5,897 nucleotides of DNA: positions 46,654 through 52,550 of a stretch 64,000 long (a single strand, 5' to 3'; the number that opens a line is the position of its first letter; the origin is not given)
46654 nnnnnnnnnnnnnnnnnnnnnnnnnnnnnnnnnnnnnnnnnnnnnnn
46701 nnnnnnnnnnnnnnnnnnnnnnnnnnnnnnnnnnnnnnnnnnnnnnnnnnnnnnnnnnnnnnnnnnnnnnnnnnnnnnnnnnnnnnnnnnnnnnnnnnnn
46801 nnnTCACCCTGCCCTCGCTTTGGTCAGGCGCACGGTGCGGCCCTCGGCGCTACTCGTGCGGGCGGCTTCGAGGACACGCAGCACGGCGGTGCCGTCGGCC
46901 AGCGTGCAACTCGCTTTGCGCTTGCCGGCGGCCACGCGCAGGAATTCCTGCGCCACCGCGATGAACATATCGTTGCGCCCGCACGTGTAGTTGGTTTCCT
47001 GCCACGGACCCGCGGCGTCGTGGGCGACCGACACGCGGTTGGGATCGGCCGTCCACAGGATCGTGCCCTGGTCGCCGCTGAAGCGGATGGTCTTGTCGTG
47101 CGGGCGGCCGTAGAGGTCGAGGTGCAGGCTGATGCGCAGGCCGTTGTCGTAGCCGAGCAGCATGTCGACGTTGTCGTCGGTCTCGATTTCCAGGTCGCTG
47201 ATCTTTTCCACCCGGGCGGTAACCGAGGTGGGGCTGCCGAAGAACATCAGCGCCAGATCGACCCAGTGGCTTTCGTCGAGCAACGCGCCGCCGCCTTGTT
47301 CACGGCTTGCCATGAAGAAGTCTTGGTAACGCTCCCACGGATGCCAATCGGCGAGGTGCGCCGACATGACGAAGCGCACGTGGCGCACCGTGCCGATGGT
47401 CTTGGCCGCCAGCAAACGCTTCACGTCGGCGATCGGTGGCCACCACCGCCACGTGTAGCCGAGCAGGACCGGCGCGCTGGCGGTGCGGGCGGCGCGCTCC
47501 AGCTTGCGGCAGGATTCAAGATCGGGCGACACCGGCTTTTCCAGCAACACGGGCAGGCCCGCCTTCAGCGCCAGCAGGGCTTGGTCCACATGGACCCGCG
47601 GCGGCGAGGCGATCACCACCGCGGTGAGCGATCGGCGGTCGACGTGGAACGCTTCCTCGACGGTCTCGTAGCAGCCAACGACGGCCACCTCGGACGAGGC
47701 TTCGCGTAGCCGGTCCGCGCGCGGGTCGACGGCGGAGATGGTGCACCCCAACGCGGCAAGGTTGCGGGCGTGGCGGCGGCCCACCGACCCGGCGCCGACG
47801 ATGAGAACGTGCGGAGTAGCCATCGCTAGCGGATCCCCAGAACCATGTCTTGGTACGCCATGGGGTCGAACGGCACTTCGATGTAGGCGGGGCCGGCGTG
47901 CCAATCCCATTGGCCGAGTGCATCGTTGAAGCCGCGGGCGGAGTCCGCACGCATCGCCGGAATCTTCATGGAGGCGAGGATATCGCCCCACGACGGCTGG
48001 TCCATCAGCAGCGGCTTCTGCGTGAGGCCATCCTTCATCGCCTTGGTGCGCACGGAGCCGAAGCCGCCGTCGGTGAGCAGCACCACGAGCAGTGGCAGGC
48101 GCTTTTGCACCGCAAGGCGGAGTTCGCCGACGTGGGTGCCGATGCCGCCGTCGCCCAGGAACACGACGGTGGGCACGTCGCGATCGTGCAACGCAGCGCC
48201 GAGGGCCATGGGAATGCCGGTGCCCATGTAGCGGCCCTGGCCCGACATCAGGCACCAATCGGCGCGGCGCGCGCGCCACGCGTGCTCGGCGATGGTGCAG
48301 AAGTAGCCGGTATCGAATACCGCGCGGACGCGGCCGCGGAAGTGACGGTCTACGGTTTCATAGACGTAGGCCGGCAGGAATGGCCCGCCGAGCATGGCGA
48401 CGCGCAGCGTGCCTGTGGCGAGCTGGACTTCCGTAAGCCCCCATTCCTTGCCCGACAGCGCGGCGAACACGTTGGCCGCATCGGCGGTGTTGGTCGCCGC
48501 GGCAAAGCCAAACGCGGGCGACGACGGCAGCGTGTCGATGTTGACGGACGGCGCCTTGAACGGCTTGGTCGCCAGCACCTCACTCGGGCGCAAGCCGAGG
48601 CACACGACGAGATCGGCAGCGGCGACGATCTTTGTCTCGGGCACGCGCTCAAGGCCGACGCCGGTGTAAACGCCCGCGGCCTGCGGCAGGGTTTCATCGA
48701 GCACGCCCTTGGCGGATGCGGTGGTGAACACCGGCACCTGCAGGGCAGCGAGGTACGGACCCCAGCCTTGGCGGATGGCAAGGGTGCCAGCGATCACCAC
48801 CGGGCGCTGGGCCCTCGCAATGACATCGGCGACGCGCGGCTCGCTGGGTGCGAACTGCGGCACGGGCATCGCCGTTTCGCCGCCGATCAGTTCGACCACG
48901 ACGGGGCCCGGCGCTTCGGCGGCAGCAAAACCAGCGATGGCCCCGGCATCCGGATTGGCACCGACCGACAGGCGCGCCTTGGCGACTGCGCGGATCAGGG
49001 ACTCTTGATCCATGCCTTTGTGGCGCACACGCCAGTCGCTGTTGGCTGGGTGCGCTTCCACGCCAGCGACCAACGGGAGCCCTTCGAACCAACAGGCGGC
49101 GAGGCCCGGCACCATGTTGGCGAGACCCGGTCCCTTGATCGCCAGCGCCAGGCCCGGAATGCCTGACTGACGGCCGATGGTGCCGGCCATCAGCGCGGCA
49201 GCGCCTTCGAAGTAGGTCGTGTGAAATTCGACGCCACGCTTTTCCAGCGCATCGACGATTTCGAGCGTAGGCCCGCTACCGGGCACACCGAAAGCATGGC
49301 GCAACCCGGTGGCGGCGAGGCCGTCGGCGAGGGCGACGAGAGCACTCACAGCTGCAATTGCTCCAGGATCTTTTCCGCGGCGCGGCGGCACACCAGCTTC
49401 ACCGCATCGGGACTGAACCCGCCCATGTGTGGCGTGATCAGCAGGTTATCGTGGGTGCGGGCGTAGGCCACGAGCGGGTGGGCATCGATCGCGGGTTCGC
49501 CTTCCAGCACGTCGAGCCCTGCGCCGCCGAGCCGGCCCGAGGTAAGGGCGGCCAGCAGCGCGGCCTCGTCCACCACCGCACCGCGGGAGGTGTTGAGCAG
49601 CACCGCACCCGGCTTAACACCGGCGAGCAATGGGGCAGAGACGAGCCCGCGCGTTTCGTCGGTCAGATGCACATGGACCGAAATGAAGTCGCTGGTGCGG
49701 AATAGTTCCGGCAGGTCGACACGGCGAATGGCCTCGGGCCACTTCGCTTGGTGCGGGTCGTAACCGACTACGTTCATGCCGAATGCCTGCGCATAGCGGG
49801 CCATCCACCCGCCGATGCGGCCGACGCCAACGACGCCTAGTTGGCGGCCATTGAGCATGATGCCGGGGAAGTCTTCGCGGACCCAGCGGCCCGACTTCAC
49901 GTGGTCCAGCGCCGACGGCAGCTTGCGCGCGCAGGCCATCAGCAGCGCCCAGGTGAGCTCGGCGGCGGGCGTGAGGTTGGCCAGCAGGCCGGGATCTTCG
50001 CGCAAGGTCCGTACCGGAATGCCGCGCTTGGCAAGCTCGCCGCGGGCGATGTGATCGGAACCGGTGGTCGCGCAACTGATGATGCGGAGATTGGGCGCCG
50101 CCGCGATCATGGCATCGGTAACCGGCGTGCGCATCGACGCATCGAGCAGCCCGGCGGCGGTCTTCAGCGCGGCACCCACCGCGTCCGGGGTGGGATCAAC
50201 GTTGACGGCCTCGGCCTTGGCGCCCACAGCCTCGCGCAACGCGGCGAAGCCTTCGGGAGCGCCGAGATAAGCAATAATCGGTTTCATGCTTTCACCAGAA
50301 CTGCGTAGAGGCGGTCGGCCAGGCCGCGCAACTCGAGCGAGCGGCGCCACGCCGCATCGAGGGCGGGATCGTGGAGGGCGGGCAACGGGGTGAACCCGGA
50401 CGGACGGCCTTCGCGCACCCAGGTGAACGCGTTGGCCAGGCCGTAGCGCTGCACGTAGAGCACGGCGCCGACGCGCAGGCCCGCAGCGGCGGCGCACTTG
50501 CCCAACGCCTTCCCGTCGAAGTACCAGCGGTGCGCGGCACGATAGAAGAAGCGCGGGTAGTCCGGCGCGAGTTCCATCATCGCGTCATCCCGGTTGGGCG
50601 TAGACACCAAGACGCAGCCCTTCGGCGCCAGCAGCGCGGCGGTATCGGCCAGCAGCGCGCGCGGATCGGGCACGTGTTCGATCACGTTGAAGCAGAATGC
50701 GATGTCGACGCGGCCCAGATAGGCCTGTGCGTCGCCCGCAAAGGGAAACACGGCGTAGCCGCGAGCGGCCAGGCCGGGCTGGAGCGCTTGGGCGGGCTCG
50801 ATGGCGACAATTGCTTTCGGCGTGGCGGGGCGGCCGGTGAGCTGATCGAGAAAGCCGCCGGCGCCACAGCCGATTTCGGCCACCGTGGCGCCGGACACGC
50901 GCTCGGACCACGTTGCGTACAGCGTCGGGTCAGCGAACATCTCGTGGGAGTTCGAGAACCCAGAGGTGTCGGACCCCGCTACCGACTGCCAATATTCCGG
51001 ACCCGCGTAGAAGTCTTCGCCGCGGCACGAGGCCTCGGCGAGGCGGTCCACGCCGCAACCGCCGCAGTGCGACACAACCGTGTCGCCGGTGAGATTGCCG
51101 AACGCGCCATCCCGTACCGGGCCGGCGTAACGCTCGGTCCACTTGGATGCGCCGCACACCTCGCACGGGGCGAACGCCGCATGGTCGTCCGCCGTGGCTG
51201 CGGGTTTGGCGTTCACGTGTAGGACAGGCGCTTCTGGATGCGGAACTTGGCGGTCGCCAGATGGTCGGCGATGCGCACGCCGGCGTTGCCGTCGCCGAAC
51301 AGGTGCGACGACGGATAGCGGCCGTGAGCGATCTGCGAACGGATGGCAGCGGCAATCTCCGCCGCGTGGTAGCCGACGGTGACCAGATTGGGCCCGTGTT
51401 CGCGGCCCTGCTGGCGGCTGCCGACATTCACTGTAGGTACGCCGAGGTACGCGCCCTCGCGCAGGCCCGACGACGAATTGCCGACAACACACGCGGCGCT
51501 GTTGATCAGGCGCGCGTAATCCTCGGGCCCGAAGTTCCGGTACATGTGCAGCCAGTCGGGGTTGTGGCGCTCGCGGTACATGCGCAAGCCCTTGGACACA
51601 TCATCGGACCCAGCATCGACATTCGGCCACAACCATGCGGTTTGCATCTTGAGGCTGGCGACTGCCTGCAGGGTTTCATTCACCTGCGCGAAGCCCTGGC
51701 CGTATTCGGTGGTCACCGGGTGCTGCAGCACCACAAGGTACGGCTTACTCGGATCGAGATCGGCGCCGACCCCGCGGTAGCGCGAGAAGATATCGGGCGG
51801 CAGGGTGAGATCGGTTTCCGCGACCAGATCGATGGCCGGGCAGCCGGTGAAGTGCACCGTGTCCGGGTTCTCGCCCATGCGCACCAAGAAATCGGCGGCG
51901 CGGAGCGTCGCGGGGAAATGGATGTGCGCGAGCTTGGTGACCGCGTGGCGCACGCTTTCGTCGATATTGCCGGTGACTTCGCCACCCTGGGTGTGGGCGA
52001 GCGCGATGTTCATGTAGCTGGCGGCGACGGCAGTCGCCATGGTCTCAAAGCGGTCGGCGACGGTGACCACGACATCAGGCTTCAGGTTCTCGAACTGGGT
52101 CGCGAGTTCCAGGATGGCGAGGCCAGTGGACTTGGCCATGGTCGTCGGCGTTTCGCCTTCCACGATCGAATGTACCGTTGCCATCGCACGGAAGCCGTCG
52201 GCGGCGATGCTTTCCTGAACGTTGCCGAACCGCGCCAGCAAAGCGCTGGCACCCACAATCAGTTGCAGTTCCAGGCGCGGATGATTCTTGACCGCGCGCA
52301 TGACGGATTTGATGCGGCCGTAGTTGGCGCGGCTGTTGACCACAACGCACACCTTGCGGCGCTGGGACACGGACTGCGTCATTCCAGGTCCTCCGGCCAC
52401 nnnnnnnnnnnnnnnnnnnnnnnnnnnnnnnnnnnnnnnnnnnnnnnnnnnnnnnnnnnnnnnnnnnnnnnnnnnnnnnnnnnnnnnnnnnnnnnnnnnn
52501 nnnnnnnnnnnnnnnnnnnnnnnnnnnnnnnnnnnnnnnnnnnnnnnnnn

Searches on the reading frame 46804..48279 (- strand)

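Call 8: search_protein_families(library=ncbifam, proteins=[window:46804-48279:-], max_evalue=0.00001)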
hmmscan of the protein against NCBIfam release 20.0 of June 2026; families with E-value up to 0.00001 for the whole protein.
window:46804-48279:- (491 aa): 6 families
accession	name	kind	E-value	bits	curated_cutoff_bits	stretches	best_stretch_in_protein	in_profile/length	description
TIGR04380.1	myo_inos_iolG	equivalog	3.1e-31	108.5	355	1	157-484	3-330/330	inositol 2-dehydrogenase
NF052479.1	LevoglcsnDh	equivalog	5e-13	48.5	650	1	157-361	5-216/386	levoglucosan dehydrogenase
NF040723.1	UDP-GlcNAcDh_Arch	equivalog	3.8e-12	46.3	450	1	158-299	3-142/302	UDP-N-acetylglucosamine 3-dehydrogenase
NF008607.0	PRK11579.1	subfamily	1.3e-11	44.1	330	1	214-391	61-231/346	oxidoreductase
NF041392.1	XylDh_Gfo6_Halo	equivalog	1.7e-08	33.6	350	1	176-313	43-178/350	D-xylose 1-dehydrogenase Gfo6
NF052679.1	InsChiInosDhIolG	equivalog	7.2e-07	28.5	540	1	159-302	6-152/343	bifunctional inositol 2-dehydrogenase/D-chiro-inositol 1-dehydrogenase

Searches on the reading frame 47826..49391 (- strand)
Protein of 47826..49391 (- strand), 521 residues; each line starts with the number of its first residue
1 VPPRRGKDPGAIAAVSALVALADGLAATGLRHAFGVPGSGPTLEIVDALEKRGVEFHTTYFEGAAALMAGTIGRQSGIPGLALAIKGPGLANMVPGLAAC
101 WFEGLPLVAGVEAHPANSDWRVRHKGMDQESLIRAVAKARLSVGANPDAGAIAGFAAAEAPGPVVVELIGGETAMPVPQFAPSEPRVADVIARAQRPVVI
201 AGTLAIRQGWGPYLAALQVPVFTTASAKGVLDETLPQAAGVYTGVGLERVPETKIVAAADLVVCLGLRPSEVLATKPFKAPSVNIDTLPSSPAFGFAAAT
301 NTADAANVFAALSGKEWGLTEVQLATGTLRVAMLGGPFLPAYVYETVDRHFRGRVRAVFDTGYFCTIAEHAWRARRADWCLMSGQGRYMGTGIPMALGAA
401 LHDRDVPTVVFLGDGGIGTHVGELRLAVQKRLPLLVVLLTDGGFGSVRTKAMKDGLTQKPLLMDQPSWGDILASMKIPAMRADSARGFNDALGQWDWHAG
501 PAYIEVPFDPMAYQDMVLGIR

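Call 8: search_protein_families(library=ncbifam, proteins=[window:47826-49391:-], max_evalue=0.00001)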
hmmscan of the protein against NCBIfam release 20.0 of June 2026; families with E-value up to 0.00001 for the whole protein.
window:47826-49391:- (521 aa): 49 families (the best 25 are shown)
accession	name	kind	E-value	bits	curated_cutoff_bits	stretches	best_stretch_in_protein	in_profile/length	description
NF006187.0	PRK08322.1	equivalog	4e-40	137.7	509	2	23-269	10-274/548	acetolactate synthase large subunit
NF005470.0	PRK07064.1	equivalog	8.2e-35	120.8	495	2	388-507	408-528/552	thiamine pyrophosphate-binding protein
NF006378.0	PRK08617.1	equivalog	1.4e-33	116.1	510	2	21-143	14-135/556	acetolactate synthase AlsS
NF005712.0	PRK07524.1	subfamily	8.1e-33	113.7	500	2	20-266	8-272/536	5-guanidino-2-oxopentanoate decarboxylase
TIGR02418.1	acolac_catab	equivalog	1.5e-29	102.9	551.1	2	21-143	5-126/539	acetolactate synthase AlsS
NF006052.0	PRK08199.1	subfamily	2.2e-29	102.2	539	2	20-273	13-285/559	thiamine pyrophosphate protein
TIGR00118.1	acolac_lg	equivalog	3.7e-28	98.3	538.35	2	20-270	6-278/557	biosynthetic-type acetolactate synthase large subunit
NF006122.0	PRK08266.1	subfamily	6.5e-27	94.2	571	2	381-509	396-525/543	hypothetical protein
NF004772.0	PRK06112.1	subfamily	1.5e-25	89.6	673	1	17-515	16-566/578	acetolactate synthase catalytic subunit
NF006524.0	PRK08978.1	equivalog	6e-22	77.6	738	2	23-109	9-94/548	acetolactate synthase 2 catalytic subunit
NF004919.0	PRK06276.1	equivalog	6.3e-22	77.6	866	1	20-109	6-94/582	acetolactate synthase large subunit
NF004710.0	PRK06048.1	equivalog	6.8e-20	71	976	1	15-109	8-101/561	acetolactate synthase large subunit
NF005713.0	PRK07525.1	subfamily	1.5e-19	69.9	620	1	20-109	11-99/592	sulfoacetaldehyde acetyltransferase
NF005824.0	PRK07710.1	equivalog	1.7e-19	69.6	976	2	340-492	378-532/573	acetolactate synthase large subunit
NF005058.0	PRK06466.1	equivalog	4.3e-19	68.4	951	2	23-216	12-206/574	acetolactate synthase 3 large subunit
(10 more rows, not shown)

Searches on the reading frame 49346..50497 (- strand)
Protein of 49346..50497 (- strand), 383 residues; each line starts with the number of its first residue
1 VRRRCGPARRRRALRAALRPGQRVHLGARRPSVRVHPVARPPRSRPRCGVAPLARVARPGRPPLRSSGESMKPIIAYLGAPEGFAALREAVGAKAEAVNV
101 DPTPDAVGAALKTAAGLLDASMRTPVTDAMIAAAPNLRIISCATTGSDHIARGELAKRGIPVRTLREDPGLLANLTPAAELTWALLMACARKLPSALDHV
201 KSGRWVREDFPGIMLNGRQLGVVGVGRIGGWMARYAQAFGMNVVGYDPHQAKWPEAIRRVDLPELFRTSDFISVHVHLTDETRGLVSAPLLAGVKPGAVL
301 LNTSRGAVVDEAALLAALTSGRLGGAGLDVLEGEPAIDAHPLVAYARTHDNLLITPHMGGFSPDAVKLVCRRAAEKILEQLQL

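Call 8: search_protein_families(library=ncbifam, proteins=[window:49346-50497:-], max_evalue=0.00001)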
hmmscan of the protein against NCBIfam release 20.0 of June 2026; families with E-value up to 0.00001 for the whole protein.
window:49346-50497:- (383 aa): 21 families
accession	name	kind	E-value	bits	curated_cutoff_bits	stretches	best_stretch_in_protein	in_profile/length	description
TIGR01327.1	PGDH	equivalog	3.2e-60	204.4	454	1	109-381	36-301/525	phosphoglycerate dehydrogenase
NF009714.1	PRK13243.1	equivalog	1.3e-49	169.3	455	1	125-376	56-308/332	glyoxylate reductase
NF005069.0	PRK06487.1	equivalog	2e-48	165.1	448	1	121-376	54-306/320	2-hydroxyacid dehydrogenase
NF008759.0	PRK11790.1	equivalog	7.1e-46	156.7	404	1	118-379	58-315/410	phosphoglycerate dehydrogenase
NF006263.0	PRK08410.1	equivalog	2.7e-39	135.4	389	1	126-377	53-303/311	D-2-hydroxyacid dehydrogenase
NF011938.0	PRK15409.1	equivalog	1.2e-37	129.7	492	1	105-365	37-293/324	glyoxylate/hydroxypyruvate reductase GhrB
NF005387.0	PRK06932.1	equivalog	5e-37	127.5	492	1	129-379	58-308/314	2-hydroxyacid dehydrogenase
NF001309.0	PRK00257.1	equivalog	2.1e-34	119.1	434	1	109-379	33-276/379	4-phosphoerythronate dehydrogenase PdxB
NF041369.1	Dhydh_Halo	equivalog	2e-33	115.9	400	1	137-367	56-281/305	D-2-hydroxyacid dehydrogenase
NF000492.1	vanH_gen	exception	3.2e-32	111.9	540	1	121-337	49-258/312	D-lactate dehydrogenase VanH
NF005750.0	PRK07574.1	equivalog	2.1e-27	96.2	329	1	126-371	104-347/386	NAD-dependent formate dehydrogenase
NF000004.1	vanH-D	exception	5.5e-26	91.4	550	1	137-352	73-279/323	D-lactate dehydrogenase VanH-D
NF000128.1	vanH-Sc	exception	9.4e-26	90.7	650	1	118-337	66-278/337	D-lactate dehydrogenase VanH-Sc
NF000371.1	vanH_Agroup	exception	6.4e-24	84.7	700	1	136-335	71-261/322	VanH-A/VanH-Pt family D-lactate dehydrogenase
NF005027.0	PRK06436.1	equivalog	7.8e-23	81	261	1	177-377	84-276/303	2-hydroxyacid dehydrogenase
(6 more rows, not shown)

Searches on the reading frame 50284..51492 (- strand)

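Call 8: search_protein_families(library=ncbifam, proteins=[window:50284-51492:-], max_evalue=0.00001)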
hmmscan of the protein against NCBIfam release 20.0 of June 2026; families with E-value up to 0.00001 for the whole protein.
window:50284-51492:- (402 aa): 1 family
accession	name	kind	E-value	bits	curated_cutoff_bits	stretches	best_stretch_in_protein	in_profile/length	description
TIGR01983.1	UbiG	equivalog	1.7e-08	34.1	102.95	1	197-303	46-158/228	bifunctional 2-polyprenyl-6-hydroxyphenol methylase/3-demethylubiquinol 3-O-methyltransferase UbiG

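Call 18: search_protein_families(library=pfam, proteins=[window:50284-51492:-], max_evalue=0.01)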
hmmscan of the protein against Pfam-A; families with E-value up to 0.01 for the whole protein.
window:50284-51492:- (402 aa): 6 families
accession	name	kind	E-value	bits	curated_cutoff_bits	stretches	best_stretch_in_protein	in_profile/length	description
PF13489.12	Methyltransf_23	-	3.9e-23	82.4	27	1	198-341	20-161/164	Methyltransferase domain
PF08242.18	Methyltransf_12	-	8.8e-08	33.2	30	1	206-293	2-97/98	Methyltransferase domain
PF08241.18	Methyltransf_11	-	1.9e-06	28.8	21.2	1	206-295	2-94/95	Methyltransferase domain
PF13649.12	Methyltransf_25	-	3e-05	25.1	27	1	204-292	1-97/97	Methyltransferase domain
PF13847.12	Methyltransf_31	-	8.2e-05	22.8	27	1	200-306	3-119/145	Methyltransferase domain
PF05219.18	DREV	-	0.0027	17.3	26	1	195-297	89-187/265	DREV methyltransferase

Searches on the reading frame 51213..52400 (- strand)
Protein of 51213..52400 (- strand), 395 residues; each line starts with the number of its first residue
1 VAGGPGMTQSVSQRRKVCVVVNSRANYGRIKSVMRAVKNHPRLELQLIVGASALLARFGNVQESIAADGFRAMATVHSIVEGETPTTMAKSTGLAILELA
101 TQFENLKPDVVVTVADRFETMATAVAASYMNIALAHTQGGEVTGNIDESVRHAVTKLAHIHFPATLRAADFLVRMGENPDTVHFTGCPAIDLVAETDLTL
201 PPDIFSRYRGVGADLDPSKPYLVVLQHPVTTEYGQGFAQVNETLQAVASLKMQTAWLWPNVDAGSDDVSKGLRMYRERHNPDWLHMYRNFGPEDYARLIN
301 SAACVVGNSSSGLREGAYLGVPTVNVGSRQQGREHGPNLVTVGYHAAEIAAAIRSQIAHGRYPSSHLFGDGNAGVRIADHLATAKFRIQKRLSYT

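Call 8: search_protein_families(library=ncbifam, proteins=[window:51213-52400:-], max_evalue=0.00001)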
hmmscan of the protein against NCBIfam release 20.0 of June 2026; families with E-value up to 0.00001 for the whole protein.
window:51213-52400:- (395 aa): 2 families
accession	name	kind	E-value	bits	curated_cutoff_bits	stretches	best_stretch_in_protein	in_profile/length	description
TIGR03568.1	NeuC_NnaA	equivalog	1.5e-111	372.8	235.9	1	15-380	1-364/365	UDP-N-acetylglucosamine 2-epimerase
TIGR00236.1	wecB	equivalog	1.7e-17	63.7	210.15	1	16-382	2-363/366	non-hydrolyzing UDP-N-acetylglucosamine 2-epimerase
